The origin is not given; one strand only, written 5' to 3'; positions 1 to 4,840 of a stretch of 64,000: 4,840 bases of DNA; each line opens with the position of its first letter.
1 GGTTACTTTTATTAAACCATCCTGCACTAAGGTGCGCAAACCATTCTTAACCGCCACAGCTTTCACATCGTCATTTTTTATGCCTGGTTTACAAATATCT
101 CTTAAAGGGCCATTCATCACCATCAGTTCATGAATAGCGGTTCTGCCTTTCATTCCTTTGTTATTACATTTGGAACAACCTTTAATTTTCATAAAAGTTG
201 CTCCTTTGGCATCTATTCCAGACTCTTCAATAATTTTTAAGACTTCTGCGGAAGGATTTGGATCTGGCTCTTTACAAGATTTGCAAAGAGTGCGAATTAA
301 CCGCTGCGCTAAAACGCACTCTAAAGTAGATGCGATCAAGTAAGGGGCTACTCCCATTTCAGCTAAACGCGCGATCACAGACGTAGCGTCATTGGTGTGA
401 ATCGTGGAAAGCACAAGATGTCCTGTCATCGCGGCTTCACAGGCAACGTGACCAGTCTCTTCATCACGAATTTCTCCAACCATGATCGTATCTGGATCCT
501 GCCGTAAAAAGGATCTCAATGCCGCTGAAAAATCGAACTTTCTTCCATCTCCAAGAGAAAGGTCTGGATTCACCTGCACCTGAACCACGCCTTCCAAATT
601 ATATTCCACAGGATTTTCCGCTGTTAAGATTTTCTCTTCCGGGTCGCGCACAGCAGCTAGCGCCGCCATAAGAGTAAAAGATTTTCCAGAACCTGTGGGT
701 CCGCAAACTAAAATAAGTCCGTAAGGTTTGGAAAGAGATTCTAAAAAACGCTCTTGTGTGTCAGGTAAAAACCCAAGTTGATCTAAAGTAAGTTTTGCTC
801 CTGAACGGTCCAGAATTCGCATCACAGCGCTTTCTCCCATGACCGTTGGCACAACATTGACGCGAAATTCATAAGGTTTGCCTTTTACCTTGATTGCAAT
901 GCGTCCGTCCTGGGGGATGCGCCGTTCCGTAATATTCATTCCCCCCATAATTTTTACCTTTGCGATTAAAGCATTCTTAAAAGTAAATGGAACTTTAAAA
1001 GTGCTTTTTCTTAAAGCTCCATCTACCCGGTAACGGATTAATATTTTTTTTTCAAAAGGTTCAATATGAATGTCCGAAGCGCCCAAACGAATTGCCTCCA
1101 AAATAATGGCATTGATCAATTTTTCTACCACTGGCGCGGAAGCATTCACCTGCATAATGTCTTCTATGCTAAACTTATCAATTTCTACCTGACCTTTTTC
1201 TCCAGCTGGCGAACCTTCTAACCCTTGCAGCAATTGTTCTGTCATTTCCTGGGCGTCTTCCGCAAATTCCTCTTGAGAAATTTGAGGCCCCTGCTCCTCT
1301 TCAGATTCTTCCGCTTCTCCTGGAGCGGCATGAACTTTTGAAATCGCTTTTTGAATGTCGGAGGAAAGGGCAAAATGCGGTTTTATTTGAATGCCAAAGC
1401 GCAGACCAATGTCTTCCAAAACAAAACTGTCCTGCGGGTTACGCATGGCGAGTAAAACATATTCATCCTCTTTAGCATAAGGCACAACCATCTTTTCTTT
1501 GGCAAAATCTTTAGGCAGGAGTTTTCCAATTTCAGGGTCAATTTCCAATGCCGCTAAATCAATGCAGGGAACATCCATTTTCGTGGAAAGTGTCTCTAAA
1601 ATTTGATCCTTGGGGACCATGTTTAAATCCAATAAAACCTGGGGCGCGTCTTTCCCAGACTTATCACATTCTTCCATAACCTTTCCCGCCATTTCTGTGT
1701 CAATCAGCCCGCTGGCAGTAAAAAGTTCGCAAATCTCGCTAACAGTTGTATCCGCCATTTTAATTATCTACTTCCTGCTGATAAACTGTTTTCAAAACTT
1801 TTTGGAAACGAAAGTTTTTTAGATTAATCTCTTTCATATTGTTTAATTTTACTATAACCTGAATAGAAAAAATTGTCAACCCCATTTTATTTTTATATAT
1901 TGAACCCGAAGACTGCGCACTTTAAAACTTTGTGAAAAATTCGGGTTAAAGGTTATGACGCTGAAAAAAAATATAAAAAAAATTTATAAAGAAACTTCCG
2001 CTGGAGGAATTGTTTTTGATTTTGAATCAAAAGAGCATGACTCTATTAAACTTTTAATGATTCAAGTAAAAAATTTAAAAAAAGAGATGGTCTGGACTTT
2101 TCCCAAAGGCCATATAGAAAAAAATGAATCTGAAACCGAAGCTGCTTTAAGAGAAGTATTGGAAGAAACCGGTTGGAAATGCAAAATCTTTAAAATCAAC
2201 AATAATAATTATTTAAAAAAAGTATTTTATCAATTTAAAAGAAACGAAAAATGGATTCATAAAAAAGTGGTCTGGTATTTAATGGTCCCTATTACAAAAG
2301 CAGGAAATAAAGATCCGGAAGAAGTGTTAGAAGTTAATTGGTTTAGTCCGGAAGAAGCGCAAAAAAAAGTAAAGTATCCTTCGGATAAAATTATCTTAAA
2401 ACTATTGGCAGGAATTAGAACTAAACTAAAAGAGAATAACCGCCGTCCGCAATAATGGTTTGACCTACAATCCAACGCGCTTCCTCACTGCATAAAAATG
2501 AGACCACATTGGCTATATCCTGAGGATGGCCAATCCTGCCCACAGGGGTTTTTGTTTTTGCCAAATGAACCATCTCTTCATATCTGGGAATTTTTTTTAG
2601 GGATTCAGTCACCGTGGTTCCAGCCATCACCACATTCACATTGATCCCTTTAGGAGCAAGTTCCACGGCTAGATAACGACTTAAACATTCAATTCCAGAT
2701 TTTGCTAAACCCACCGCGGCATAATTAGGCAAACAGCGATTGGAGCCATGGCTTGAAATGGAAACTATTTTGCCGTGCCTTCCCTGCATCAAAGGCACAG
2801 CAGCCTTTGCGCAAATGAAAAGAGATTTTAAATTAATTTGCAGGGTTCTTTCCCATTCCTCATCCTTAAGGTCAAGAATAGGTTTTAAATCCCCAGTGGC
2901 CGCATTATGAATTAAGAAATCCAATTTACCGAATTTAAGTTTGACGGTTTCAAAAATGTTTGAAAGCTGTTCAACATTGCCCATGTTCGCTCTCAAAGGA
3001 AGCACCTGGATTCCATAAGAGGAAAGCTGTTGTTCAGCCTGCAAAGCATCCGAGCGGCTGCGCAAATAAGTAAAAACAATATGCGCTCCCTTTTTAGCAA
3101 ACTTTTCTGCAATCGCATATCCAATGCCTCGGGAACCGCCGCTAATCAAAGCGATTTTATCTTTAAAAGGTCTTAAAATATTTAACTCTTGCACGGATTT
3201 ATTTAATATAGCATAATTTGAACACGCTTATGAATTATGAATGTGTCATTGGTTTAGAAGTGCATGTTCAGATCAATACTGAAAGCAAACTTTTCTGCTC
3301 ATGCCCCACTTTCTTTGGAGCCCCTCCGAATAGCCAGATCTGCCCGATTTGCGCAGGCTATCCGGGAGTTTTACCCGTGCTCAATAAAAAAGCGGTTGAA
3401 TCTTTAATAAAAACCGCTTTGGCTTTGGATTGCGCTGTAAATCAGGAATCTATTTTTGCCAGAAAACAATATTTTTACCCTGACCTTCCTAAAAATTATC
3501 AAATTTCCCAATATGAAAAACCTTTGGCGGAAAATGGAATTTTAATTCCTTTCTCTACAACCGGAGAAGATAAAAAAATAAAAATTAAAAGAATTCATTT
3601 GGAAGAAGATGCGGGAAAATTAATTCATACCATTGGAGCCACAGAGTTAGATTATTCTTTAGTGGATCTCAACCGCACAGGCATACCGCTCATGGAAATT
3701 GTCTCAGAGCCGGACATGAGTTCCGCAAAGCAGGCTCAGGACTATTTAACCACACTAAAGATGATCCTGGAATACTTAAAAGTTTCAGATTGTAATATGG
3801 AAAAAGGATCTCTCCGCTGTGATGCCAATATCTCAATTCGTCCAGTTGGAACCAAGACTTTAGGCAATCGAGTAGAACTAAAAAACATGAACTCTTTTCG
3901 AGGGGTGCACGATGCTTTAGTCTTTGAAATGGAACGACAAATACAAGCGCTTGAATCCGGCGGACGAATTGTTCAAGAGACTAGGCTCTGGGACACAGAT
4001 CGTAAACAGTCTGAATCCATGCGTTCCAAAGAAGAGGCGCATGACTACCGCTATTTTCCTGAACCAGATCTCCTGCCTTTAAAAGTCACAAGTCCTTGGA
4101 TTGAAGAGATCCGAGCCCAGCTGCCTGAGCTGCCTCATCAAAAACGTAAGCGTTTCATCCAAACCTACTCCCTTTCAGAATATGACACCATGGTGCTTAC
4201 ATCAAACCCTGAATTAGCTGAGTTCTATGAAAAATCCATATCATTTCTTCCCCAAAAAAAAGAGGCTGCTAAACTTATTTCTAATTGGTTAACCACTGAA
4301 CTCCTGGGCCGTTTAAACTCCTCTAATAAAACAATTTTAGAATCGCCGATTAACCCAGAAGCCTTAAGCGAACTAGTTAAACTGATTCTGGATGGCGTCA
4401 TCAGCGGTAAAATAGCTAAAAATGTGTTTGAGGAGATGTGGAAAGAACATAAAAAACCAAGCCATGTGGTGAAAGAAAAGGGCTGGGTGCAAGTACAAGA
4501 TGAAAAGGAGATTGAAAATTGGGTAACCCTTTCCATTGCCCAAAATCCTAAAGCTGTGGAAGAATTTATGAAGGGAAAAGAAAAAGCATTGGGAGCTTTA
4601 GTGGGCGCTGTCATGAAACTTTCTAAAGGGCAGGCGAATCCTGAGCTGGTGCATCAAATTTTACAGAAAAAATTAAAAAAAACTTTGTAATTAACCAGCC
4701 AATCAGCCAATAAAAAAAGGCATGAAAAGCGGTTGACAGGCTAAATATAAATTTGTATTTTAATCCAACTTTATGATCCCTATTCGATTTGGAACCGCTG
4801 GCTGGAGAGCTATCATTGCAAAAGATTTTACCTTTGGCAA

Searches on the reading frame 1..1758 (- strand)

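Call 41: search_protein_families(library=pfam, proteins=[window:1-1758:-], max_evalue=0.00001)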
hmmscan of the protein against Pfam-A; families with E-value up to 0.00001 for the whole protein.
window:1-1758:- (586 aa): 2 families
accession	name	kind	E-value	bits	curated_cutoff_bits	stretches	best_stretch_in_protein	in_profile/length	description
PF00437.27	T2SSE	-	2.3e-122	408.6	24.9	1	209-585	6-358/370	Type II/IV secretion system protein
PF05157.20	MshEN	-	9.8e-17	61.2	23.1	1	62-144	2-85/90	MshEN domain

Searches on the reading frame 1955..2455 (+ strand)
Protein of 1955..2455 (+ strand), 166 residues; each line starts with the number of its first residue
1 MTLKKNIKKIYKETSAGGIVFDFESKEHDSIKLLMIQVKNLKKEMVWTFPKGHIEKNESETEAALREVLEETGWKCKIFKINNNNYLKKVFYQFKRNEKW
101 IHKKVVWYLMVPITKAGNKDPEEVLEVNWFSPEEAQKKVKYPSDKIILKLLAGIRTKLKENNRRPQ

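Call 41: search_protein_families(library=pfam, proteins=[window:1955-2455:+], max_evalue=0.00001)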
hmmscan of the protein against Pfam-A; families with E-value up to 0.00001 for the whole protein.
window:1955-2455:+ (166 aa): 1 family
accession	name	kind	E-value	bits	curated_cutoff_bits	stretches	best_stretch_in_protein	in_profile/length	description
PF00293.34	NUDIX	-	2.9e-20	73.1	21.1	1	15-148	5-131/134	NUDIX domain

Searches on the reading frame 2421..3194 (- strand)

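Call 41: search_protein_families(library=pfam, proteins=[window:2421-3194:-], max_evalue=0.00001)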
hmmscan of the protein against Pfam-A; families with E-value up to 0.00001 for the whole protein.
window:2421-3194:- (257 aa): 4 families
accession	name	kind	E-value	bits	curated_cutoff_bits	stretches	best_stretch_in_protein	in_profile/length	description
PF13561.12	adh_short_C2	-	6e-70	235.9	27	1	22-254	6-236/236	Enoyl-(Acyl carrier protein) reductase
PF00106.31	adh_short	-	1.8e-45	155.2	26.6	1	13-203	1-191/195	short chain dehydrogenase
PF23441.1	SDR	-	1e-12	48.5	27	1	14-256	9-258/258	SDR-like rossmann domain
PF08659.16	KR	-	1.1e-10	42.2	22.6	1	16-121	4-112/180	KR domain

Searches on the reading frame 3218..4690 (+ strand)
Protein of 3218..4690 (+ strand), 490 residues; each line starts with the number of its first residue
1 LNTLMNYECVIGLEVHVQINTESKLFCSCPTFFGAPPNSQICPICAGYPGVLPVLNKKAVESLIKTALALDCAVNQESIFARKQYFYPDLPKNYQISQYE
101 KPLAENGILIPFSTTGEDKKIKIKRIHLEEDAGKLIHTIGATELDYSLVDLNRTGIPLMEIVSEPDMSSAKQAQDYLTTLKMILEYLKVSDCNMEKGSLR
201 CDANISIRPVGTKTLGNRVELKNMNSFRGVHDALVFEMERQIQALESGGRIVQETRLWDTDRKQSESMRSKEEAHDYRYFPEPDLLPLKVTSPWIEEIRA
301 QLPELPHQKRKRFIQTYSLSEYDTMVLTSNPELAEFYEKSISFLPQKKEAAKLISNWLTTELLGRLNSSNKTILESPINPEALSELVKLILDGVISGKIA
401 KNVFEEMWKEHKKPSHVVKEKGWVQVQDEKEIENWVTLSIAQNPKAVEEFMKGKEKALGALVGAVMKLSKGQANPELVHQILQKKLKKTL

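Call 41: search_protein_families(library=pfam, proteins=[window:3218-4690:+], max_evalue=0.00001)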
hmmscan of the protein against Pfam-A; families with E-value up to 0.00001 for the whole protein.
window:3218-4690:+ (490 aa): 2 families
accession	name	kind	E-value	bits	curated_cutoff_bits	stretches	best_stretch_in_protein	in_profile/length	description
PF02934.20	GatB_N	-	1.8e-120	401.7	23.4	1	10-296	2-277/277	GatB/GatE catalytic domain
PF02637.23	GatB_Yqey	-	5.3e-48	163.1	27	1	347-486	9-148/148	GatB domain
